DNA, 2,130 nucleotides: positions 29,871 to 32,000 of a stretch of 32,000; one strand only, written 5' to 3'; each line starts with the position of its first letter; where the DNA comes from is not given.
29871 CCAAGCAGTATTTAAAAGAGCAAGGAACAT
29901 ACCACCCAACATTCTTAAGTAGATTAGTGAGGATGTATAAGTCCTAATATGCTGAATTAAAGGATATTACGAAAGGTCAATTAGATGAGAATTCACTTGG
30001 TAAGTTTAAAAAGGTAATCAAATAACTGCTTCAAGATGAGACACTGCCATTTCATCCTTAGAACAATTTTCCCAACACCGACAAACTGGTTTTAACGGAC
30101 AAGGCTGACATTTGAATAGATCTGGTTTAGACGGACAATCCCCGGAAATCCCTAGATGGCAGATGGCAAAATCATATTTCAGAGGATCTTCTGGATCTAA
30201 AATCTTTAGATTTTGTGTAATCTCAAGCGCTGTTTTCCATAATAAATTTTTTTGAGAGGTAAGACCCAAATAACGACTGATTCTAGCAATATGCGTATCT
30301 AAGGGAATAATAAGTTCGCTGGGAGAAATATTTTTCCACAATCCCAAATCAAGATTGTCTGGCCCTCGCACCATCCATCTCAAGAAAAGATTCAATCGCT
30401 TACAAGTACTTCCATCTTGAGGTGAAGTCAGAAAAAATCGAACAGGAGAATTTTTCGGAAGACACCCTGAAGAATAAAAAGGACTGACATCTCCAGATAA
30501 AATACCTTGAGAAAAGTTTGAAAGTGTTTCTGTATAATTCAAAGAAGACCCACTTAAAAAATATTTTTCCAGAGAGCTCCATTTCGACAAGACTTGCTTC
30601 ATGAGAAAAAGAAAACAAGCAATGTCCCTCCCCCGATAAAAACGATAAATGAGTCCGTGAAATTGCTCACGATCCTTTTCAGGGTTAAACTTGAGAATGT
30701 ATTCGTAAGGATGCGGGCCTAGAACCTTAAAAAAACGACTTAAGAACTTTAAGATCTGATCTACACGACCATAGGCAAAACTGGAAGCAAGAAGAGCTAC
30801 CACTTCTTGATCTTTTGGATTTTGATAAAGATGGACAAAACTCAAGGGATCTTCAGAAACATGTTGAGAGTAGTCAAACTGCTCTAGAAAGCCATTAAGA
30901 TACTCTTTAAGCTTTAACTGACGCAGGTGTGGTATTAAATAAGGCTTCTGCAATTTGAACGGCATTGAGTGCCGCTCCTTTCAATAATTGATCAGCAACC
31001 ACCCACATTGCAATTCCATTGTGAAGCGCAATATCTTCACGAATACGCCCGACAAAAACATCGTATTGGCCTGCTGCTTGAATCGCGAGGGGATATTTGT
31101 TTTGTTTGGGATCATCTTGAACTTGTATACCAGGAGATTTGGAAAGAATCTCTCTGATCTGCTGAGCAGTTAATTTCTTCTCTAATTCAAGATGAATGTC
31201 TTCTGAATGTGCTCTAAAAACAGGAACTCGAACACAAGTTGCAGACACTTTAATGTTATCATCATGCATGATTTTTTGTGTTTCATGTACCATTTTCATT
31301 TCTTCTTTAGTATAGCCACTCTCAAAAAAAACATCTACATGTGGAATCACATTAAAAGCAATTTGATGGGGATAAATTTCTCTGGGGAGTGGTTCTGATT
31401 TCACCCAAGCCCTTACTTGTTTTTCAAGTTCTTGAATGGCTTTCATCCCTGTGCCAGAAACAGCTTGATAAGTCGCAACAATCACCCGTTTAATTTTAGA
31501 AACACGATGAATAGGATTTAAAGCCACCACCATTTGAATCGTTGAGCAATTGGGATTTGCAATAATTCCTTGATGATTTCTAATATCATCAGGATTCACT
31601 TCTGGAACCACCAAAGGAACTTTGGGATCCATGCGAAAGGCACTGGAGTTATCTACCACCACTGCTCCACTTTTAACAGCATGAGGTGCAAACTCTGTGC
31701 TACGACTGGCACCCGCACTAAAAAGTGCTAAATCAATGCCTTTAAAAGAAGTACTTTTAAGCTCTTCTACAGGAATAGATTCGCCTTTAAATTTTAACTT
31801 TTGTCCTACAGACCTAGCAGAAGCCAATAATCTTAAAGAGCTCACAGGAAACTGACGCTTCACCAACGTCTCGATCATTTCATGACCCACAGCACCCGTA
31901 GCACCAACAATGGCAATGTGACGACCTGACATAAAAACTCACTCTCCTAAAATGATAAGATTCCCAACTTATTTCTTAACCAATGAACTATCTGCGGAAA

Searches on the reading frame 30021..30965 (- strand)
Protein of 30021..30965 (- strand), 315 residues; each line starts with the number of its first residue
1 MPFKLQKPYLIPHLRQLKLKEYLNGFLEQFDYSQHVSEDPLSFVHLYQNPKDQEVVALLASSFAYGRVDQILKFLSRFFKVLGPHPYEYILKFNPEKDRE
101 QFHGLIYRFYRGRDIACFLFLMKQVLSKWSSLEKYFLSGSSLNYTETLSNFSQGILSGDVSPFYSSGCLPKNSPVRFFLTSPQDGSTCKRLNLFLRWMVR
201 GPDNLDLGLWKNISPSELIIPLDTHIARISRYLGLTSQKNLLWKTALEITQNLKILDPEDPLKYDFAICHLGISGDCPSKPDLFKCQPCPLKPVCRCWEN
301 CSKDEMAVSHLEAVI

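Call 19: search_protein_families(library=pfam, proteins=[window:30021-30965:-], max_evalue=0.001)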
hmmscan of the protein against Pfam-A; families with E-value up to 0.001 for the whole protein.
window:30021-30965:- (315 aa): 1 family
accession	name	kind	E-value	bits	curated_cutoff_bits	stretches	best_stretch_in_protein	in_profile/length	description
PF09674.15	DUF2400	-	1.8e-74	251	25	1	39-273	1-224/225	Protein of unknown function (DUF2400)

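Call 71: search_protein_families(library=ncbifam, proteins=[window:30021-30965:-], max_evalue=0.001)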
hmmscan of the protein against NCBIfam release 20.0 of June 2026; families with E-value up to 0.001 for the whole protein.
window:30021-30965:- (315 aa): 1 family
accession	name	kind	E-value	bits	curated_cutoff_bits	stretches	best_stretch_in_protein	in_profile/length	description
TIGR02757.1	TIGR02757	hypoth_equivalog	9.2e-63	212.1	139.2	1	37-274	3-228/229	TIGR02757 family protein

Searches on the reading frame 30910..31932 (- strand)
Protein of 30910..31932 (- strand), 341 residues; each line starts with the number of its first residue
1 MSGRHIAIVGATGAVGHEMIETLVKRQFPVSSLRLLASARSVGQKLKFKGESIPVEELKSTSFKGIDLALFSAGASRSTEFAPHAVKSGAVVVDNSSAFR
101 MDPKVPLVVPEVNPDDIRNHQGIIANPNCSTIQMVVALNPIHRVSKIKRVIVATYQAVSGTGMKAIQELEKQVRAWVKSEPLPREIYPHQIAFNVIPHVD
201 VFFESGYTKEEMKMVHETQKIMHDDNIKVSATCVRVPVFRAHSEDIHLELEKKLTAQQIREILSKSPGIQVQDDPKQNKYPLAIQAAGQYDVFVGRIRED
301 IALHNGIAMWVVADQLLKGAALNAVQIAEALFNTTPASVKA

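Call 19: search_protein_families(library=pfam, proteins=[window:30910-31932:-], max_evalue=0.001)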
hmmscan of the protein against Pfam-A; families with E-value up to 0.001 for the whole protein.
window:30910-31932:- (341 aa): 3 families
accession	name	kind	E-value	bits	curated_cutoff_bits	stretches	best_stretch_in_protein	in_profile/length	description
PF02774.23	Semialdhyde_dhC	-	4.8e-56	190.2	26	1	138-318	1-184/184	Semialdehyde dehydrogenase, dimerisation domain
PF01118.30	Semialdhyde_dh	-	1.6e-36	125.8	26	1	6-119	2-120/121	Semialdehyde dehydrogenase, NAD binding domain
PF02800.25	Gp_dh_C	-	3.7e-05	23.8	24.4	1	218-267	61-110/158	Glyceraldehyde 3-phosphate dehydrogenase, C-terminal domain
